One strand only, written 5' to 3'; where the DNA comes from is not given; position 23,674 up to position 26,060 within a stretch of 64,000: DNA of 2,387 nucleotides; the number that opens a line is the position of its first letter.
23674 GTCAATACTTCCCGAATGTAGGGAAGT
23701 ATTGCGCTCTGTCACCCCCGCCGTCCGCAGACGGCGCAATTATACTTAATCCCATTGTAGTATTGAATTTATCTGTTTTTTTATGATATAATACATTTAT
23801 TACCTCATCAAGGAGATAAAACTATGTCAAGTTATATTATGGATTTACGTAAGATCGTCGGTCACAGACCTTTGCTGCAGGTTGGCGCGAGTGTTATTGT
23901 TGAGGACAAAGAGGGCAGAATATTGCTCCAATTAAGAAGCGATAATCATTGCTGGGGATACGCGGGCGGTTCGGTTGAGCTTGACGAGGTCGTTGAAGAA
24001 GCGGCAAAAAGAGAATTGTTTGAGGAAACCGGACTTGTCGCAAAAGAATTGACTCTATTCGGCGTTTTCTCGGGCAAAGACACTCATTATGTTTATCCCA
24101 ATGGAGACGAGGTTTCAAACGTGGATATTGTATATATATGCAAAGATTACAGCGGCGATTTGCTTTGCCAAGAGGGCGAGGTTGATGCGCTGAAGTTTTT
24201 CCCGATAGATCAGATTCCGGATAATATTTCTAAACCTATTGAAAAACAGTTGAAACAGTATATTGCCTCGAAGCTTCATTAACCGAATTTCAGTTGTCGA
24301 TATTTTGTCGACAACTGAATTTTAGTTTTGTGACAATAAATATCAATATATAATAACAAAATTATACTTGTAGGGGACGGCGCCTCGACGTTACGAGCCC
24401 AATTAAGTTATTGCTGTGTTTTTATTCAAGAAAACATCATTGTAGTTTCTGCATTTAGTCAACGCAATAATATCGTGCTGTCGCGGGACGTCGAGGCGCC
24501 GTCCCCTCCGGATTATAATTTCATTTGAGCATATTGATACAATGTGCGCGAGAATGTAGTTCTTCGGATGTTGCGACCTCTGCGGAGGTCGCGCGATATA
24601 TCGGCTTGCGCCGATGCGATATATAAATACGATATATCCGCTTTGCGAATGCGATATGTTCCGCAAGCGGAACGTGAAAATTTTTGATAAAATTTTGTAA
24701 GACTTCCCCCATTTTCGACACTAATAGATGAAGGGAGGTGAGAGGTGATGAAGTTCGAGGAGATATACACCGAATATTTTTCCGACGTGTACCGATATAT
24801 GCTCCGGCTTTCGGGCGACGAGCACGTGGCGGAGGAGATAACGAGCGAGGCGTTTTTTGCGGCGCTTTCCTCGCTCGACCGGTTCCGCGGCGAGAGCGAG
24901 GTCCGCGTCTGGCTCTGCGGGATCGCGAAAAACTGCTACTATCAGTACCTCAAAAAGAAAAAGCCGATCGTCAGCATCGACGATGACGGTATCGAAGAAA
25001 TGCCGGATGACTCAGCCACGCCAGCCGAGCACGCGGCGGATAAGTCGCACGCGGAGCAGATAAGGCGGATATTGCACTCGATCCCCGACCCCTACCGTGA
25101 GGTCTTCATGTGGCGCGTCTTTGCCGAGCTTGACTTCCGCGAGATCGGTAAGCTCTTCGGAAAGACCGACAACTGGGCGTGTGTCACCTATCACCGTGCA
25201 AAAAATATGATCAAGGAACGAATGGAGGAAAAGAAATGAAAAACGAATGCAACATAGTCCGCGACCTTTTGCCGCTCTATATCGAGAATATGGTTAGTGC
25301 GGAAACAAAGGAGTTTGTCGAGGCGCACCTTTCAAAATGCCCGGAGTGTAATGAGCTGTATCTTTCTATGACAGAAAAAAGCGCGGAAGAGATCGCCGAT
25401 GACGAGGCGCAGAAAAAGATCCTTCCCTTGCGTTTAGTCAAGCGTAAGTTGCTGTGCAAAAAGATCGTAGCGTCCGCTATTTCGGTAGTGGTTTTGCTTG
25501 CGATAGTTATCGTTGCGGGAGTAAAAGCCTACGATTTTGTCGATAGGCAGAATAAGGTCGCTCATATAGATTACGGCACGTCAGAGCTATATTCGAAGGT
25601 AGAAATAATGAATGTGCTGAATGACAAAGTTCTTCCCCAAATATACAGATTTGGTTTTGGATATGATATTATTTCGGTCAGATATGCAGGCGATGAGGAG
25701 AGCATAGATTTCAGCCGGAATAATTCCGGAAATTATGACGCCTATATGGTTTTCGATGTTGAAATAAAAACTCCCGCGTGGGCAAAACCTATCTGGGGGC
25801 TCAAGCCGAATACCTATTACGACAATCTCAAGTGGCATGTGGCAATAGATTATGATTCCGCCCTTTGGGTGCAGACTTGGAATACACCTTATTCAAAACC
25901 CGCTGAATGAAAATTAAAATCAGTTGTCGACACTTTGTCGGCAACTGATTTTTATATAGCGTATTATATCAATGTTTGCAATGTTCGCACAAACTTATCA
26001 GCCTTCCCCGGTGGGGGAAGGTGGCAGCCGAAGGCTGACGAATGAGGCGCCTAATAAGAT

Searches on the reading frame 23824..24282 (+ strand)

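Call 21: search_protein_families(library=pfam, proteins=[window:23824-24282:+])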
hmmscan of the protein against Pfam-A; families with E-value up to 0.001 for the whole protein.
window:23824-24282:+ (152 aa): 2 families
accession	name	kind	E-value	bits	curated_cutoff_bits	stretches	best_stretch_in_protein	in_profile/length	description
PF00293.34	NUDIX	-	3.7e-22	79.2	21.1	1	18-139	2-127/134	NUDIX domain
PF22327.2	Nudt16-like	-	0.00024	21.5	27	1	32-76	24-68/161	U8 snoRNA-decapping enzyme-like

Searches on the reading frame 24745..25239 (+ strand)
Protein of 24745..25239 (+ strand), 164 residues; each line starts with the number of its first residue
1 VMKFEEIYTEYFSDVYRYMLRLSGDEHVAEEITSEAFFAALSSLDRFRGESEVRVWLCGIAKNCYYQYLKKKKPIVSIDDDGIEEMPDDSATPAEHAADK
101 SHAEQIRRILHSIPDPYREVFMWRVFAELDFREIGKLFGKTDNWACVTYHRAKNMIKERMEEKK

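Call 21: search_protein_families(library=pfam, proteins=[window:24745-25239:+])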
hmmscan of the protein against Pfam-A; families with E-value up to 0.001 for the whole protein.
window:24745-25239:+ (164 aa): 2 families
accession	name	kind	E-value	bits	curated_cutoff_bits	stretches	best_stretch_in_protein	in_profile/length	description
PF04542.20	Sigma70_r2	-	6.8e-13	48.7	24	1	7-73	1-69/71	Sigma-70 region 2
PF08281.18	Sigma70_r4_2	-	2e-05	24.6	25.7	1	104-153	2-51/54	Sigma-70, region 4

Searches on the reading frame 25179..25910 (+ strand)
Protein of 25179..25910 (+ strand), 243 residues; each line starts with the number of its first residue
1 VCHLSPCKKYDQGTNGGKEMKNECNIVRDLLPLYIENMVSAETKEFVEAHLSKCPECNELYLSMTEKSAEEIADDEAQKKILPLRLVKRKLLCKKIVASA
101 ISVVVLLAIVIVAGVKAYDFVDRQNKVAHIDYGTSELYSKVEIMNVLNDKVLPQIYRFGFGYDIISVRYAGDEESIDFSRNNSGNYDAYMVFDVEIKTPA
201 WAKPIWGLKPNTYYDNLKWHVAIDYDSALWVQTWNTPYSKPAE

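Call 21: search_protein_families(library=pfam, proteins=[window:25179-25910:+])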
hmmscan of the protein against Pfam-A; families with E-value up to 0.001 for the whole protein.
window:25179-25910:+ (243 aa): 1 family
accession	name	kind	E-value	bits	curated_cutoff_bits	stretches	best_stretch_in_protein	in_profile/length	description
PF13490.11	zf-HC2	-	5.6e-11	42.8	22.2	1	24-57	1-34/35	Putative zinc-finger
